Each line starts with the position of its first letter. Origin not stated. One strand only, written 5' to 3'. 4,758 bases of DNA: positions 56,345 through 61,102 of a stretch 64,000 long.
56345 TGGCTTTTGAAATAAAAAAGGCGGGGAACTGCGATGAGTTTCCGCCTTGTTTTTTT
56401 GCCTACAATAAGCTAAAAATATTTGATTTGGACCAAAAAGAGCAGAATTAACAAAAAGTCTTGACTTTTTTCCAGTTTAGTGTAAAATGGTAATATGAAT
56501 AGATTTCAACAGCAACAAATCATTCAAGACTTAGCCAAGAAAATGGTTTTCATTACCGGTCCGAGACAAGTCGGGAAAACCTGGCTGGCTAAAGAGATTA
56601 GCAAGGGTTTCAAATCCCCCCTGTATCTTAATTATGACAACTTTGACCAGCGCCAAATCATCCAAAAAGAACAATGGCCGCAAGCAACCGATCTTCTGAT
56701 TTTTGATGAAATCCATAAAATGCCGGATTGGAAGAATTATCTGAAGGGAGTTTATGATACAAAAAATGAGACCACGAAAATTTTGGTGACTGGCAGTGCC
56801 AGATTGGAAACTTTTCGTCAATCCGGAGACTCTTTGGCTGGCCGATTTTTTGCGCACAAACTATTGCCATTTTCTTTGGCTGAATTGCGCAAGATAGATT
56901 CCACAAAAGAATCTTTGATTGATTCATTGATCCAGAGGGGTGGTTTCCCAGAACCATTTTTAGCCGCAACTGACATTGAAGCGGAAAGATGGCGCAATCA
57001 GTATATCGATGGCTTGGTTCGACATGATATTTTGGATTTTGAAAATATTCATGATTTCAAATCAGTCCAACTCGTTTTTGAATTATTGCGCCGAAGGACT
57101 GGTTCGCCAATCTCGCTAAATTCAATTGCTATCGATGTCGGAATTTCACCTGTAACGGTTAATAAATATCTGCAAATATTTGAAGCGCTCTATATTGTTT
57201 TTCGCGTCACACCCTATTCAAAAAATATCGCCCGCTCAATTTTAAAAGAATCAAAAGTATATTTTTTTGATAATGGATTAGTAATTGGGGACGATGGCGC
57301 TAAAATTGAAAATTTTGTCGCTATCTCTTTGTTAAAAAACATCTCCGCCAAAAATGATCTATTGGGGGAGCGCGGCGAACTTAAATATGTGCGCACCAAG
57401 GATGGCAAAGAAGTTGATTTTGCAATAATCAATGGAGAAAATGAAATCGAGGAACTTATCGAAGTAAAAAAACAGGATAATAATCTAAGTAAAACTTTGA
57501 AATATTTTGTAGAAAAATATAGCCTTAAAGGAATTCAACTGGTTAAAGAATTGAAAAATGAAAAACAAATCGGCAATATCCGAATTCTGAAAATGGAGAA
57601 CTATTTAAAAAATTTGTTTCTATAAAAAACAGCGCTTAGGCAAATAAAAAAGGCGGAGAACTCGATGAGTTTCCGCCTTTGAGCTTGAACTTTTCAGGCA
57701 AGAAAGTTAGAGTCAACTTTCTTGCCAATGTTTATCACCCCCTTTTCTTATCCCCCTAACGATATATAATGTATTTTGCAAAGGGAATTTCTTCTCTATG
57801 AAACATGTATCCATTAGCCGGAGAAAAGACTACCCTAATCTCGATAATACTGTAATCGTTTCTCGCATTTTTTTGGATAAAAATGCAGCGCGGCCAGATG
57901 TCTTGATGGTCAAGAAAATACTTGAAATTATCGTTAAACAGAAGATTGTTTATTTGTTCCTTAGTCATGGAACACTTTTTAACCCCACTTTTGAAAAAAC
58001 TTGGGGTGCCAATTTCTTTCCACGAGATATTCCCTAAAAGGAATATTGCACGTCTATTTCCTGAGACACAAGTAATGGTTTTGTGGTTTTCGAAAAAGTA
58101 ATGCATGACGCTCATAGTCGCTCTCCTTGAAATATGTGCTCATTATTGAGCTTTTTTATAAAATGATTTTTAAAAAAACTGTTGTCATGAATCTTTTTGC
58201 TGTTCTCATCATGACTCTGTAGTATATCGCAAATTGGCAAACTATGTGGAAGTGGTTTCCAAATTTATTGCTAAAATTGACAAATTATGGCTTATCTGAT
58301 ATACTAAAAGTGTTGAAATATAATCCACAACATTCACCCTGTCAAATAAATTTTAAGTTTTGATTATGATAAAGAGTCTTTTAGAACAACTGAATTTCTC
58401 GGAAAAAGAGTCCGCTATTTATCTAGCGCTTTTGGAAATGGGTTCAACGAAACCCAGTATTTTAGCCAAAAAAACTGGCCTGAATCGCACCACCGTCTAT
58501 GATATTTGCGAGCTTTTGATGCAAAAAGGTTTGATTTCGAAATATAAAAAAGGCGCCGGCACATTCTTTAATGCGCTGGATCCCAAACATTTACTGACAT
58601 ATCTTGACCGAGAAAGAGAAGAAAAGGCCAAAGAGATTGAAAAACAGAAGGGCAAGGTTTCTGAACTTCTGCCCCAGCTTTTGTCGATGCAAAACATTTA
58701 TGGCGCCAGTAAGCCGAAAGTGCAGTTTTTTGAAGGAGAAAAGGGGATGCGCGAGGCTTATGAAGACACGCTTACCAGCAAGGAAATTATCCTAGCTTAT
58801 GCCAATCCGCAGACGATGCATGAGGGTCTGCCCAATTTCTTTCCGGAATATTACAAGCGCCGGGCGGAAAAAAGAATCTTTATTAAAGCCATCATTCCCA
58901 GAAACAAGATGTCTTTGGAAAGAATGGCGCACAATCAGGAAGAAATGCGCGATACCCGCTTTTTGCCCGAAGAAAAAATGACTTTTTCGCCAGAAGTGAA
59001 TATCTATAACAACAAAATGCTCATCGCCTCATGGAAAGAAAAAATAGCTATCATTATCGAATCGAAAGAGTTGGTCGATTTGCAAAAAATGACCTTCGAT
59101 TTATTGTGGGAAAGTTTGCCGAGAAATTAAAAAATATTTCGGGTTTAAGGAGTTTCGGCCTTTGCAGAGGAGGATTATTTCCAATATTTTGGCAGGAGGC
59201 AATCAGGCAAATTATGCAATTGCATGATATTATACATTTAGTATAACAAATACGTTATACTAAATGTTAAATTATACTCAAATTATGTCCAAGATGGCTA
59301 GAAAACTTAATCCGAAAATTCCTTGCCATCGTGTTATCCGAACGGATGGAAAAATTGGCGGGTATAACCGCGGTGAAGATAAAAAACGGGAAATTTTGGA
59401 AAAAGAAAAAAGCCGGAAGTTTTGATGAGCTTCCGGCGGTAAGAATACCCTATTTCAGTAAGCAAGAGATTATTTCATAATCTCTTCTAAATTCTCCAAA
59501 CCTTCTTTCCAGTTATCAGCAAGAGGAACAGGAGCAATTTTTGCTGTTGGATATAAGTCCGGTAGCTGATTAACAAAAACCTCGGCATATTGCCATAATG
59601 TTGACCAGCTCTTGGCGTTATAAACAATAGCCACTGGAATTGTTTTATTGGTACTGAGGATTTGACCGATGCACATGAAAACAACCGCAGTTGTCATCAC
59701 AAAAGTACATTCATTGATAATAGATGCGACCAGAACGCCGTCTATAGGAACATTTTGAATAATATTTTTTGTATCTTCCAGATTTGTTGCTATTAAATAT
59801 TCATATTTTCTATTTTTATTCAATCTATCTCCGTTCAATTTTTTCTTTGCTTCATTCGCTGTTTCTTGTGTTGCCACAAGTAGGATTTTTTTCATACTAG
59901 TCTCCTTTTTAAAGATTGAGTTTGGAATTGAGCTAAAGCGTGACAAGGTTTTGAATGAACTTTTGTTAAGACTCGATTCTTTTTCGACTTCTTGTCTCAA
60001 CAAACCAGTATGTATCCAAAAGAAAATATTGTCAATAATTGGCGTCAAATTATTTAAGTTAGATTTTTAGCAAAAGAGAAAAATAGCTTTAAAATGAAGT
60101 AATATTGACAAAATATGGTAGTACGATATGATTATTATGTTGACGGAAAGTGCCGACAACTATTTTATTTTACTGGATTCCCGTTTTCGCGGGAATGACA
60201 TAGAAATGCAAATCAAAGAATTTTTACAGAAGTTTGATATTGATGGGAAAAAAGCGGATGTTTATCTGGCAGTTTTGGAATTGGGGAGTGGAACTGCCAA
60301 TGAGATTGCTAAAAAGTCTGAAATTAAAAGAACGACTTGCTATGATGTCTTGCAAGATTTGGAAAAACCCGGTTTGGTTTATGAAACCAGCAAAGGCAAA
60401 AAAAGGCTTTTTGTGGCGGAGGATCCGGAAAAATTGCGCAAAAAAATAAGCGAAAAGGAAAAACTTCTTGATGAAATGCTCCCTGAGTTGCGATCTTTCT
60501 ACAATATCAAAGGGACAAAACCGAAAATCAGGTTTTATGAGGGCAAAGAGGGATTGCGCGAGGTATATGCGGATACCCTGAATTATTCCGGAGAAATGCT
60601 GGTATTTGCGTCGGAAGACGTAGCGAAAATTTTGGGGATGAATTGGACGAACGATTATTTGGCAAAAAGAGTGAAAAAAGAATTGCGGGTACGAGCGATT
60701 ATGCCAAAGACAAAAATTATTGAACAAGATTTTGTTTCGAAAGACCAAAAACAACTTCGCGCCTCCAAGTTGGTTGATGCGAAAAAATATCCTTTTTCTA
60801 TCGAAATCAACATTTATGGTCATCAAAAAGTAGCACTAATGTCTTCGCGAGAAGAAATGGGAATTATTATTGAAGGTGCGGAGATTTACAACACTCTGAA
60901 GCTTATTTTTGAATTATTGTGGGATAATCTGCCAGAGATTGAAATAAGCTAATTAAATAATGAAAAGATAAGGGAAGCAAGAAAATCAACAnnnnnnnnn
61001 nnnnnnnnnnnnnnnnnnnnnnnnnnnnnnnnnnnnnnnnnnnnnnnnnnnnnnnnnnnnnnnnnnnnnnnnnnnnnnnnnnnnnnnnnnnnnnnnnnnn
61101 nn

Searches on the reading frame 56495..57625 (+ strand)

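Call 8: search_protein_families(library=pfam, proteins=[window:56495-57625:+], max_evalue=0.01)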
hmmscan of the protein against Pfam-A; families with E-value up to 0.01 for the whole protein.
window:56495-57625:+ (376 aa): 4 families
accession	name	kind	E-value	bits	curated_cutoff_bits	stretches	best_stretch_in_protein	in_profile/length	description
PF13173.12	AAA_14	-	2.7e-27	95.8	27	1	15-131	2-128/129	AAA domain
PF13635.12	DUF4143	-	2.6e-25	89.4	28.1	1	177-326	2-159/160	Domain of unknown function (DUF4143)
PF13401.12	AAA_22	-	0.0011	19.7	27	0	15-39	5-29/130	AAA domain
PF13479.12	AAA_24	-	0.0017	18.7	27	1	15-90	2-61/195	AAA domain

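Call 66: search_protein_families(library=ncbifam, proteins=[window:56495-57625:+], max_evalue=0.01)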
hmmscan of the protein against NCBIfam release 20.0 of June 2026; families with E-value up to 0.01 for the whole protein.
window:56495-57625:+ (376 aa): 2 families
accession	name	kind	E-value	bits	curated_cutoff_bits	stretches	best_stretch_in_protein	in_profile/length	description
TIGR03420.1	DnaA_homol_Hda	equivalog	0.0006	19.4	194.8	1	8-102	31-132/226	DnaA regulatory inactivator Hda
TIGR00635.1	ruvB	equivalog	0.0068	15.5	299.05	0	16-76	31-93/305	Holliday junction branch migration DNA helicase RuvB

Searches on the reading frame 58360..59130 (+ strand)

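Call 8: search_protein_families(library=pfam, proteins=[window:58360-59130:+], max_evalue=0.01)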
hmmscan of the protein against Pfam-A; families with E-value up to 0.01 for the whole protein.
window:58360-59130:+ (256 aa): 3 families
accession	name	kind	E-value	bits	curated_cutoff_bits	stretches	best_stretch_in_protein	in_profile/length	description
PF01978.25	TrmB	-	2e-13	50.4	25.6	1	8-76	1-68/68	Sugar-specific transcriptional regulator TrmB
PF24409.1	wHTH-PRTase_assc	-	0.00087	19.7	27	1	20-62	2-44/83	wHTH-PRTase associated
PF13412.12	HTH_24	-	0.0086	16.1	21.9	0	17-59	5-47/48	Winged helix-turn-helix DNA-binding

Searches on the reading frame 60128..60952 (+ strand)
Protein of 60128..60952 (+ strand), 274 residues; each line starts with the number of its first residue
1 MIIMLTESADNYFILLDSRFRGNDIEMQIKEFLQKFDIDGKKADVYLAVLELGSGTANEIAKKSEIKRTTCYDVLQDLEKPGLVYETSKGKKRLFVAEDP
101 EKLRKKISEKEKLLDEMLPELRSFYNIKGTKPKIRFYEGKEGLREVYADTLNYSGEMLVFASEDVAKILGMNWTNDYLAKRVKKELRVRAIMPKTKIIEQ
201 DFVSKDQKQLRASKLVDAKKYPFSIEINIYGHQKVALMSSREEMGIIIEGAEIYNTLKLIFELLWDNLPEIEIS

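Call 8: search_protein_families(library=pfam, proteins=[window:60128-60952:+], max_evalue=0.01)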
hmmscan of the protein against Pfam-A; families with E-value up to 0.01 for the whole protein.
window:60128-60952:+ (274 aa): 3 families
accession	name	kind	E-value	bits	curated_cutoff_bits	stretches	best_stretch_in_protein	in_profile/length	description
PF01978.25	TrmB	-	1e-15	57.8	25.6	1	33-101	1-68/68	Sugar-specific transcriptional regulator TrmB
PF22194.2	F-93_WHD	-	3.8e-05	24.1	28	1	56-99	13-61/62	F-93, winged-helix domain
PF24033.1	DUF7342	-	0.0035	17.8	31.6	0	56-99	19-62/150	Family of unknown function (DUF7342)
